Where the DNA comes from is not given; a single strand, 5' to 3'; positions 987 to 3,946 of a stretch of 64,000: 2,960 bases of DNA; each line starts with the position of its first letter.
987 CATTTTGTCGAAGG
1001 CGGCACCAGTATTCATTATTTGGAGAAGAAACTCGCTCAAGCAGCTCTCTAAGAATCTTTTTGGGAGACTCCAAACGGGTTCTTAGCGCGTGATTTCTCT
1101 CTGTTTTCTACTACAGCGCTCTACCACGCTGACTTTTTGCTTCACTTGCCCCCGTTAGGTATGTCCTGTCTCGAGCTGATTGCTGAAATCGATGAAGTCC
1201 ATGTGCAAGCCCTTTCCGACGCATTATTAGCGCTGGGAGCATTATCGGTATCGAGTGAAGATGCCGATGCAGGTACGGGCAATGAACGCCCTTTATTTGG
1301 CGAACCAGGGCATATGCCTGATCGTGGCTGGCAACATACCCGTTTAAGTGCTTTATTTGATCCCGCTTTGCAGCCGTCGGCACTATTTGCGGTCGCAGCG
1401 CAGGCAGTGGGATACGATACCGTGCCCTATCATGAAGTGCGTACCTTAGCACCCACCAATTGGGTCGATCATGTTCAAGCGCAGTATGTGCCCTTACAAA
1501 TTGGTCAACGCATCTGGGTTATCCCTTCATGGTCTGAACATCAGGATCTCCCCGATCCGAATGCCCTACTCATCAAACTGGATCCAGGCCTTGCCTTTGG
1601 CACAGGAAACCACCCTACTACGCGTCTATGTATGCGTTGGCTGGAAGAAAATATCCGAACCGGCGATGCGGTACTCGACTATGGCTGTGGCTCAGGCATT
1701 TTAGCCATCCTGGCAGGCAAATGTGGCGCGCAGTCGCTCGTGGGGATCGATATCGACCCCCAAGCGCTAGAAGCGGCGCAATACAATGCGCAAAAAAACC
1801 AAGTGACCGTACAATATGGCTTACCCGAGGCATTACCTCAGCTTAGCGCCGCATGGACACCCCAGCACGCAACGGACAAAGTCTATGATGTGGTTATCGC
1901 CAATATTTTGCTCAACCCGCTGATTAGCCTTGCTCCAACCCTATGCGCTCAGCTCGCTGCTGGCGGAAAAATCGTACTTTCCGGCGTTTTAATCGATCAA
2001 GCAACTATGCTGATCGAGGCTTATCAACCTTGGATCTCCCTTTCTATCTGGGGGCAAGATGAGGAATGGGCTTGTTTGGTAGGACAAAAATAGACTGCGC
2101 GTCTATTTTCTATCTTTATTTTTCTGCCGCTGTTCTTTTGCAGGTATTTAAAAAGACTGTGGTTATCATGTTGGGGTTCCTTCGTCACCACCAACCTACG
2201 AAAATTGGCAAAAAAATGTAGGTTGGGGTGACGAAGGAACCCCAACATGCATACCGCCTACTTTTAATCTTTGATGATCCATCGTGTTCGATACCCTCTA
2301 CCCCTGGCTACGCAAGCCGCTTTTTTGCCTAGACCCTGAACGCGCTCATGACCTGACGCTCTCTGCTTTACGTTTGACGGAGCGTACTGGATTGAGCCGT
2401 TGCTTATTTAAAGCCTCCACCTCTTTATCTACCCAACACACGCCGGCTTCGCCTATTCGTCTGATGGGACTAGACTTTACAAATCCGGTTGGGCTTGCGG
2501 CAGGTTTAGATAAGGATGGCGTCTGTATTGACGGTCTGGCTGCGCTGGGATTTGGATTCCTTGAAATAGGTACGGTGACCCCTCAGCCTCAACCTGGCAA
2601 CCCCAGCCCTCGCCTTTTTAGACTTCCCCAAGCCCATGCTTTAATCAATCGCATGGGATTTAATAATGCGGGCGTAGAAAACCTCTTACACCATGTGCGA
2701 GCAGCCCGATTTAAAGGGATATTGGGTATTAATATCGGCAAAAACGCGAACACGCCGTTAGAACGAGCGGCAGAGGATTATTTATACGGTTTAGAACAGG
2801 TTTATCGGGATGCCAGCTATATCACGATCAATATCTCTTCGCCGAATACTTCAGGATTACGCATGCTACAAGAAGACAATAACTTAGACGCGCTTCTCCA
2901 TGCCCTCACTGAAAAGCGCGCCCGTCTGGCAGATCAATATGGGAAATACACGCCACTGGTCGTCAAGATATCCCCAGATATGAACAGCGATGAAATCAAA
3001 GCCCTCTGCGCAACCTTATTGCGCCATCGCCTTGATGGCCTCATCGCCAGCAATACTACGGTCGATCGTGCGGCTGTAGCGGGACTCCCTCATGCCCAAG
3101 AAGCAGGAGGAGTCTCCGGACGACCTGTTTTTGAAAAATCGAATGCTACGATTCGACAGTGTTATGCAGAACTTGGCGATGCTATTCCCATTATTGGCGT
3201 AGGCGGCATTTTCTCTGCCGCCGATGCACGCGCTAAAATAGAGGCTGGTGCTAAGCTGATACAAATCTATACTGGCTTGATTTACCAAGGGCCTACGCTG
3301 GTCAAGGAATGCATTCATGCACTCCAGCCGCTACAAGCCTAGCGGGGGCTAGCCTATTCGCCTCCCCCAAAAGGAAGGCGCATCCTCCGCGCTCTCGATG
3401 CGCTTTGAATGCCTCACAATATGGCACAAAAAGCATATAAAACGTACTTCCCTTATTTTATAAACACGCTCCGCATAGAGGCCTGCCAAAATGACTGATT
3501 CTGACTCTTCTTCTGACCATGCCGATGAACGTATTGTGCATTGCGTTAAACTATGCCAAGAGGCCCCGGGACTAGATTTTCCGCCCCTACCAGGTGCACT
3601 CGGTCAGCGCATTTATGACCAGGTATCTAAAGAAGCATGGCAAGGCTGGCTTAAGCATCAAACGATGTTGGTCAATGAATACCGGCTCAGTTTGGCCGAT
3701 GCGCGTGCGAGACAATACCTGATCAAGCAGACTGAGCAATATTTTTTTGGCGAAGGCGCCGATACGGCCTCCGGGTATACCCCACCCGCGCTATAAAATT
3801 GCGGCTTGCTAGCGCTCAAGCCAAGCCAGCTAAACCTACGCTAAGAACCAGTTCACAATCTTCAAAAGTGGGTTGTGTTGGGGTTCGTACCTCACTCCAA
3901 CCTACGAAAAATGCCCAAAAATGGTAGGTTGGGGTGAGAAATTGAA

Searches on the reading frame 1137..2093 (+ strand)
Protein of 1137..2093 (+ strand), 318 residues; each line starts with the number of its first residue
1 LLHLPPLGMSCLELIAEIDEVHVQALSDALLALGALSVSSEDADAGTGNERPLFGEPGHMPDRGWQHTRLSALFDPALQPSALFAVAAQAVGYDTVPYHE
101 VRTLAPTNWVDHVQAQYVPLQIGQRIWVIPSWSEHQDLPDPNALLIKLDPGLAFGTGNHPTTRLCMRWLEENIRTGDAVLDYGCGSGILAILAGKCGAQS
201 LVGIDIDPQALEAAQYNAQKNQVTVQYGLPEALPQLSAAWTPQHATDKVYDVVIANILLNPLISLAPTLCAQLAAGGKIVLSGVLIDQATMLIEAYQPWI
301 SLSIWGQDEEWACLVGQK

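Call 10: search_protein_families(library=ncbifam, proteins=[window:1137-2093:+])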
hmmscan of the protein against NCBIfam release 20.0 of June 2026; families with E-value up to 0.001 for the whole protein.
window:1137-2093:+ (318 aa): 34 families (the best 25 are shown)
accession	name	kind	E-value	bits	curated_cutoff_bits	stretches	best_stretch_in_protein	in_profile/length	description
TIGR00406.1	prmA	equivalog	2.4e-57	194.6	183.15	1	20-311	10-287/288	50S ribosomal protein L11 methyltransferase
NF001790.0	PRK00517.3-3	equivalog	4.2e-40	137.8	269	1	102-315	52-258/262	50S ribosomal protein L11 methyltransferase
NF001785.0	PRK00517.2-2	equivalog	5.9e-38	130.6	188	1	94-313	67-276/282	50S ribosomal protein L11 methyltransferase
NF001786.0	PRK00517.2-4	equivalog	2.7e-37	128.4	327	1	105-315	78-271/277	50S ribosomal protein L11 methyltransferase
NF001784.0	PRK00517.2-1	equivalog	5.9e-34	117.9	244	1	104-297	81-269/290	50S ribosomal protein L11 methyltransferase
NF011529.0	PRK14968.1-3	equivalog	1.6e-11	44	162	1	171-225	28-84/198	putative methyltransferase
NF043040.1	corrin_prot_MT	hypoth_equivalog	4.4e-11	42.6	180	1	169-262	35-123/216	corrinoid protein-associated methyltransferase CpaM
TIGR03534.1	RF_mod_PrmC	equivalog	4.6e-10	39.4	199.1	1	162-256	73-163/253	peptide chain release factor N(5)-glutamine methyltransferase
TIGR01983.1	UbiG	equivalog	9.9e-10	38.1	102.95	1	175-284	49-154/228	bifunctional 2-polyprenyl-6-hydroxyphenol methylase/3-demethylubiquinol 3-O-methyltransferase UbiG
TIGR02021.1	BchM-ChlM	equivalog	4.2e-08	32.9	158.9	1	157-223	36-101/218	magnesium protoporphyrin IX methyltransferase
NF041536.1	ArsM_DUF2284_UU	exception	4.9e-08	31.7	575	1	172-262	73-158/459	arsenite methyltransferase/DUF2284 domain selenoprotein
NF011528.0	PRK14968.1-2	equivalog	6.8e-08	32.3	171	1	172-224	35-86/205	putative methyltransferase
NF047649.1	MTase_UXPK_star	exception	1.2e-07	31.1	460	1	172-266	74-163/283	methyltransferase/UXPK-star double selenoprotein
NF008823.0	PRK11873.1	subfamily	3.5e-07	30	263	1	172-260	74-157/272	arsenite methyltransferase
TIGR04290.1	meth_Rta_06860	hypoth_equivalog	1.5e-06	27.8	300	1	175-226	49-100/226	TIGR04290 family methyltransferase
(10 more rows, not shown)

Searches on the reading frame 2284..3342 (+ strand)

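Call 10: search_protein_families(library=ncbifam, proteins=[window:2284-3342:+])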
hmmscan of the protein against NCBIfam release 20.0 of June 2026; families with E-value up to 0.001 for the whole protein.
window:2284-3342:+ (352 aa): 15 families
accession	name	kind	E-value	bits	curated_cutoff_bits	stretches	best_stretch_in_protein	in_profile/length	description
NF003646.0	PRK05286.1-4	equivalog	6.5e-156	518.4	457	1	5-348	2-337/341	quinone-dependent dihydroorotate dehydrogenase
NF003644.0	PRK05286.1-1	equivalog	2.7e-138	460.7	418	1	5-346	2-335/336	quinone-dependent dihydroorotate dehydrogenase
TIGR01036.1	pyrD_sub2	equivalog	5e-123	410.4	200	1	6-348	1-336/356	dihydroorotate dehydrogenase (quinone)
NF003652.0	PRK05286.2-5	equivalog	1.6e-122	409.1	267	1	7-348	5-341/353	quinone-dependent dihydroorotate dehydrogenase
NF003645.0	PRK05286.1-2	equivalog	2.8e-113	378.4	366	1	4-348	4-336/359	quinone-dependent dihydroorotate dehydrogenase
NF003651.0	PRK05286.2-4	equivalog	5.1e-103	344.6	448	1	14-347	18-356/377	quinone-dependent dihydroorotate dehydrogenase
NF003648.0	PRK05286.2-1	equivalog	3.3e-102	342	433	1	4-343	2-332/360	quinone-dependent dihydroorotate dehydrogenase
NF003650.0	PRK05286.2-3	equivalog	1.9e-99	333.2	477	1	6-348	16-370/393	quinone-dependent dihydroorotate dehydrogenase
NF003649.0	PRK05286.2-2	equivalog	7.2e-87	291.6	505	1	6-346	3-329/351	quinone-dependent dihydroorotate dehydrogenase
NF003647.0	PRK05286.1-5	equivalog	3.7e-77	259.5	619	1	9-342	5-329/354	quinone-dependent dihydroorotate dehydrogenase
TIGR01037.2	pyrD_sub1_fam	subfamily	3.8e-24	85.3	270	1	59-347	4-280/300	dihydroorotate dehydrogenase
NF005574.0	PRK07259.1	equivalog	4.7e-24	84.8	269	1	58-348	7-284/304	dihydroorotate dehydrogenase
NF041011.1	dihydoor_dh_Arch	equivalog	2.3e-22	79.4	330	1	58-347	1-269/289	dihydroorotate dehydrogenase PyrD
NF002702.0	PRK02506.1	equivalog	4.4e-15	55.6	301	1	97-344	46-287/313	dihydroorotate oxidase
NF006183.0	PRK08318.1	equivalog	2e-07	30.1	335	1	210-348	157-301/422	NAD-dependent dihydropyrimidine dehydrogenase subunit PreA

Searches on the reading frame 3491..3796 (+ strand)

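Call 10: search_protein_families(library=ncbifam, proteins=[window:3491-3796:+])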
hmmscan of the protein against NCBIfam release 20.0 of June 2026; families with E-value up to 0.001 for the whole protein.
window:3491-3796:+ (101 aa): 1 family
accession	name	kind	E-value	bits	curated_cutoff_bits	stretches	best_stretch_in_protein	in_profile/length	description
NF003817.0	PRK05408.1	equivalog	2.6e-40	136.2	74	1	13-99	2-88/90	oxidative damage protection protein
